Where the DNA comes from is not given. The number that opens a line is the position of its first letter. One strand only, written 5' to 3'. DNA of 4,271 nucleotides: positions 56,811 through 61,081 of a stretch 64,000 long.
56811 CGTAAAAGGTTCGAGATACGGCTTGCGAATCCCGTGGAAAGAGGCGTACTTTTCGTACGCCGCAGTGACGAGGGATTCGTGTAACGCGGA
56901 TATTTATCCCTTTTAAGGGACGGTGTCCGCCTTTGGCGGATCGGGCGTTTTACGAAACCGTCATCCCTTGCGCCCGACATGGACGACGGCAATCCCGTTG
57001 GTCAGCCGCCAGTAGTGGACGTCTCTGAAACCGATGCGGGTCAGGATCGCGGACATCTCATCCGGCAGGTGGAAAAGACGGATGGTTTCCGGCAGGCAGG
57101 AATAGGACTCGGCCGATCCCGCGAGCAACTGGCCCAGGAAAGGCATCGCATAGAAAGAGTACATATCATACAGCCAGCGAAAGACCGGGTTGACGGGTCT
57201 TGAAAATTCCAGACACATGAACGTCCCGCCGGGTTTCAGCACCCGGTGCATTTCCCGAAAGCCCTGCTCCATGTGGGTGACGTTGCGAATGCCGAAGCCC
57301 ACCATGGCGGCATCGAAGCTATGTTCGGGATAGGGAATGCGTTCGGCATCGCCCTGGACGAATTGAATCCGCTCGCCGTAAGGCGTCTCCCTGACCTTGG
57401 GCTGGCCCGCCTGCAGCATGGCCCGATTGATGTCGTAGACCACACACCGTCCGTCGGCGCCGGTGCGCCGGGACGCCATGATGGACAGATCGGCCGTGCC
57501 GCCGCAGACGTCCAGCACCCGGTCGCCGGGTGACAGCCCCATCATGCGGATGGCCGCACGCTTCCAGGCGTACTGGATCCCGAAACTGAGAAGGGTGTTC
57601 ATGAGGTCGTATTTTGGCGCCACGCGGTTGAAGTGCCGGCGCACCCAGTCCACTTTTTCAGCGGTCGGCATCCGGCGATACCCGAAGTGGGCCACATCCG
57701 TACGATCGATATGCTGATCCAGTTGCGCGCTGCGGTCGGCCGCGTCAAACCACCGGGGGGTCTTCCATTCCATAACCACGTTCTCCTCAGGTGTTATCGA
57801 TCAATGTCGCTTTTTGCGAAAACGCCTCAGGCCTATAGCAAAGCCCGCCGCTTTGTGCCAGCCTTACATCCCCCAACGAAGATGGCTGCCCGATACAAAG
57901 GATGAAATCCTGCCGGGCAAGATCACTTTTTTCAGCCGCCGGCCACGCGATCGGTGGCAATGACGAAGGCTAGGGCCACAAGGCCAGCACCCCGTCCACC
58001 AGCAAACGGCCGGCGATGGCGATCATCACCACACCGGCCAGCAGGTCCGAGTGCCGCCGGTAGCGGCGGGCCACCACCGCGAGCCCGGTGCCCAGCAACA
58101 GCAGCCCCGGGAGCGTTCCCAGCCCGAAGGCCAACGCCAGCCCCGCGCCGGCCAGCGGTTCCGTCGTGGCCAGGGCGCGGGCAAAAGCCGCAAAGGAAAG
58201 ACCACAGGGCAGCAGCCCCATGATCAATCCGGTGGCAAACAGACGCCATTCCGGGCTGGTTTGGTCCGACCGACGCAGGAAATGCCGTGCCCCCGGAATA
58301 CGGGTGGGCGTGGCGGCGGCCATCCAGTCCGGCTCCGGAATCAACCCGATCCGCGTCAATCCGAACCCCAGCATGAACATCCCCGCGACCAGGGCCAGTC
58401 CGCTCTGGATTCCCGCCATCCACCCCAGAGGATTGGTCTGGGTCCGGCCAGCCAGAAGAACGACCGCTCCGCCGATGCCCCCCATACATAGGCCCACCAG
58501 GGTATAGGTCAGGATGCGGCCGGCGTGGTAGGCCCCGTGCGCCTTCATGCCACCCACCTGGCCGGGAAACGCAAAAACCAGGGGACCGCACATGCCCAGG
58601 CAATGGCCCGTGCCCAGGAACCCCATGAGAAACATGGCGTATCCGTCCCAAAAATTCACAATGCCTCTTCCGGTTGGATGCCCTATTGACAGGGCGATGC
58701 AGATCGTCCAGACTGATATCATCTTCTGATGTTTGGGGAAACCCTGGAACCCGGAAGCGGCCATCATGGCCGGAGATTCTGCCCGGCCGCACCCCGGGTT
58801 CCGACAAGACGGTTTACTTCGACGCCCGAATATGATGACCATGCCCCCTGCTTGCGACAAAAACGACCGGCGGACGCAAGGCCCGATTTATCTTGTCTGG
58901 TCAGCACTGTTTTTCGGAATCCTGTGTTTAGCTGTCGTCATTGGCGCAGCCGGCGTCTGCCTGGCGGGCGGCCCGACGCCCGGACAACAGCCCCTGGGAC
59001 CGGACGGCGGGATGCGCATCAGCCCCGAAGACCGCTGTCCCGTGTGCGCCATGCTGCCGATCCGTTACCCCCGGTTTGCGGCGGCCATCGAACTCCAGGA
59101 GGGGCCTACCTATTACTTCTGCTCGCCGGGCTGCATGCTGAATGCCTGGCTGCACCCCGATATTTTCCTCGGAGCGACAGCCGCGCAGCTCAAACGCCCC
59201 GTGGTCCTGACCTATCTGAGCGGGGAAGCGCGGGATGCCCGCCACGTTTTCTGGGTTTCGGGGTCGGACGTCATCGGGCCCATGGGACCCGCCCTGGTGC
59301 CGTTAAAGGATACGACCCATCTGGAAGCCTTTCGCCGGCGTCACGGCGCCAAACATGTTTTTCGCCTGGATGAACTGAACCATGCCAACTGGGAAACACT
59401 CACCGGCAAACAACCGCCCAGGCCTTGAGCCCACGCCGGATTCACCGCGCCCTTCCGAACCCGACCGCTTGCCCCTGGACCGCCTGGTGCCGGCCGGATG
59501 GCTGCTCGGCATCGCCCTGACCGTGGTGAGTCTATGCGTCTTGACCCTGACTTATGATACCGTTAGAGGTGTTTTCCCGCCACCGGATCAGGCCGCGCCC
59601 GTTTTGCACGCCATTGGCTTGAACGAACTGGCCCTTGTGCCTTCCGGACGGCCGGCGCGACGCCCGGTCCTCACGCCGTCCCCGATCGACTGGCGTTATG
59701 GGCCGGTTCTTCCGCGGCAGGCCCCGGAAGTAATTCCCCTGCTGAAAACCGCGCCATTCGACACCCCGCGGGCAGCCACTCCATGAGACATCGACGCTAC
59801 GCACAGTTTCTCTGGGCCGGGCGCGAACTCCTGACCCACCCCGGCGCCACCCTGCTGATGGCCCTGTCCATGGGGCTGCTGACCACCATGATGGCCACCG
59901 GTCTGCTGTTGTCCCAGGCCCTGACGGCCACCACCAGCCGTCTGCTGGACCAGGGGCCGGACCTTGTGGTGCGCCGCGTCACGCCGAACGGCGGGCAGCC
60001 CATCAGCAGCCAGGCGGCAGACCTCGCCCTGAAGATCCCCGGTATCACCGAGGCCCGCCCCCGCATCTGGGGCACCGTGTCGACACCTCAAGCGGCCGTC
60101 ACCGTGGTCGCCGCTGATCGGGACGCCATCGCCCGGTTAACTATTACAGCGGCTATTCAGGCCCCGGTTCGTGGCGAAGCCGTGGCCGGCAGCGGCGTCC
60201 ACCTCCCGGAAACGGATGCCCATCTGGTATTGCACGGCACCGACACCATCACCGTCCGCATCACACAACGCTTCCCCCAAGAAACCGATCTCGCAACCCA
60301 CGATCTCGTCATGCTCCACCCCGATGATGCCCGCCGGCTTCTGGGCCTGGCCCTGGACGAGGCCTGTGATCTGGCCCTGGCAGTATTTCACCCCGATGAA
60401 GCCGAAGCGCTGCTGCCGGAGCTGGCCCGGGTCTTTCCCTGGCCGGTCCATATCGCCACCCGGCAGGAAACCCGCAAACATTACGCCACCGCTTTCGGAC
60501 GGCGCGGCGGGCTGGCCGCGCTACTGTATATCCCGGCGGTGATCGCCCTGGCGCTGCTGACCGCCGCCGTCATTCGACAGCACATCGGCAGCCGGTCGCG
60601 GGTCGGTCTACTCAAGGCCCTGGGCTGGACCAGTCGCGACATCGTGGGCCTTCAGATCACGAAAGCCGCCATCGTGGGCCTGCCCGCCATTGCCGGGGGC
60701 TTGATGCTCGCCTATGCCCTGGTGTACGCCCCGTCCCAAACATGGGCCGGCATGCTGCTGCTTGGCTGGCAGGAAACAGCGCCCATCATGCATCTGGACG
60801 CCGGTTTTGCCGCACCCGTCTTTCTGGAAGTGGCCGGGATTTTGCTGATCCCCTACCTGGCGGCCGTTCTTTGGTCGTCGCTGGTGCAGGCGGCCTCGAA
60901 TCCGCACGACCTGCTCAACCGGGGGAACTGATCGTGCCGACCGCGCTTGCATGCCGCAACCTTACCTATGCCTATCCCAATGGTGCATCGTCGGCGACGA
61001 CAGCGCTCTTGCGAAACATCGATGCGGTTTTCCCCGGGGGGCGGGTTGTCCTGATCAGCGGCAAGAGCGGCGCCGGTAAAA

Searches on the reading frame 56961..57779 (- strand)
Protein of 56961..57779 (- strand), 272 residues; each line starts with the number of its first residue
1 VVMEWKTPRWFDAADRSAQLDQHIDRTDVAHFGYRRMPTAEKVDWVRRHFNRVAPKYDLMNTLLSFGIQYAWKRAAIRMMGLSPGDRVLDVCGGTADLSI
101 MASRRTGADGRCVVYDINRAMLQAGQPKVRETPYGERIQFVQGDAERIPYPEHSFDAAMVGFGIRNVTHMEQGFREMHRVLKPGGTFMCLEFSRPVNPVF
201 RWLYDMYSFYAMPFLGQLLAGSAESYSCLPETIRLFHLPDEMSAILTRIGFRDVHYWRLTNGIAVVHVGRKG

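Call 26: search_protein_families(library=pfam, proteins=[window:56961-57779:-], max_evalue=0.0001)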
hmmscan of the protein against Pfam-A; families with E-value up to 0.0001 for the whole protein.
window:56961-57779:- (272 aa): 6 families
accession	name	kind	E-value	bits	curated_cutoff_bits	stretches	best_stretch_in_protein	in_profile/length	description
PF01209.24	Ubie_methyltran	-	5e-70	235.9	20.1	1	44-271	7-233/233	ubiE/COQ5 methyltransferase family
PF13649.12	Methyltransf_25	-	5.2e-19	69.2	27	1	88-185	1-97/97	Methyltransferase domain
PF08241.18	Methyltransf_11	-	1e-17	65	21.2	1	89-189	1-95/95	Methyltransferase domain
PF13847.12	Methyltransf_31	-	2.2e-13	50.5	27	1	83-193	2-113/145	Methyltransferase domain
PF13489.12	Methyltransf_23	-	1.4e-08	35.1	27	1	70-255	7-163/164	Methyltransferase domain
PF08242.18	Methyltransf_12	-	1e-07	33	30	1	89-187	1-98/98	Methyltransferase domain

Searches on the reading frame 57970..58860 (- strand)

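Call 26: search_protein_families(library=pfam, proteins=[window:57970-58860:-], max_evalue=0.0001)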
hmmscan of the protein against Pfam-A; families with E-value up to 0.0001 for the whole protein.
window:57970-58860:- (296 aa): 1 family
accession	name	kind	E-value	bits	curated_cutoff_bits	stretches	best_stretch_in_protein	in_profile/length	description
PF13386.12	DsbD_2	-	2.8e-35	122.4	24.9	1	75-283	1-197/199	Cytochrome C biogenesis protein transmembrane region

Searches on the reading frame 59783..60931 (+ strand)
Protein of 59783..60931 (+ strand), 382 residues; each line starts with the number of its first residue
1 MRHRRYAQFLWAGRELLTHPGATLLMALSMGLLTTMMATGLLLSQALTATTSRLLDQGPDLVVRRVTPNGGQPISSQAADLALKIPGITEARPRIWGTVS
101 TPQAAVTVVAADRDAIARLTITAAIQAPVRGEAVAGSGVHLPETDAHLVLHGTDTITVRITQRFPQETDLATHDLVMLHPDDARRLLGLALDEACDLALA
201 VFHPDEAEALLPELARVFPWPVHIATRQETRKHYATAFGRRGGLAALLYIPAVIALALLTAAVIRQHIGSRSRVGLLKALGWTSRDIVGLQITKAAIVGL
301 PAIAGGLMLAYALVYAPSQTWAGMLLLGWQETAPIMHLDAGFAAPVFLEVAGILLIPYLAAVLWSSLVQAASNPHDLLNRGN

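Call 26: search_protein_families(library=pfam, proteins=[window:59783-60931:+], max_evalue=0.0001)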
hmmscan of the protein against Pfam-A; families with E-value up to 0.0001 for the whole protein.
window:59783-60931:+ (382 aa): 1 family
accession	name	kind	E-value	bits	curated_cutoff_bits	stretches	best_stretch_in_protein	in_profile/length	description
PF02687.27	FtsX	-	1.3e-05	25.7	25.5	1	249-363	5-110/120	FtsX-like permease C-terminal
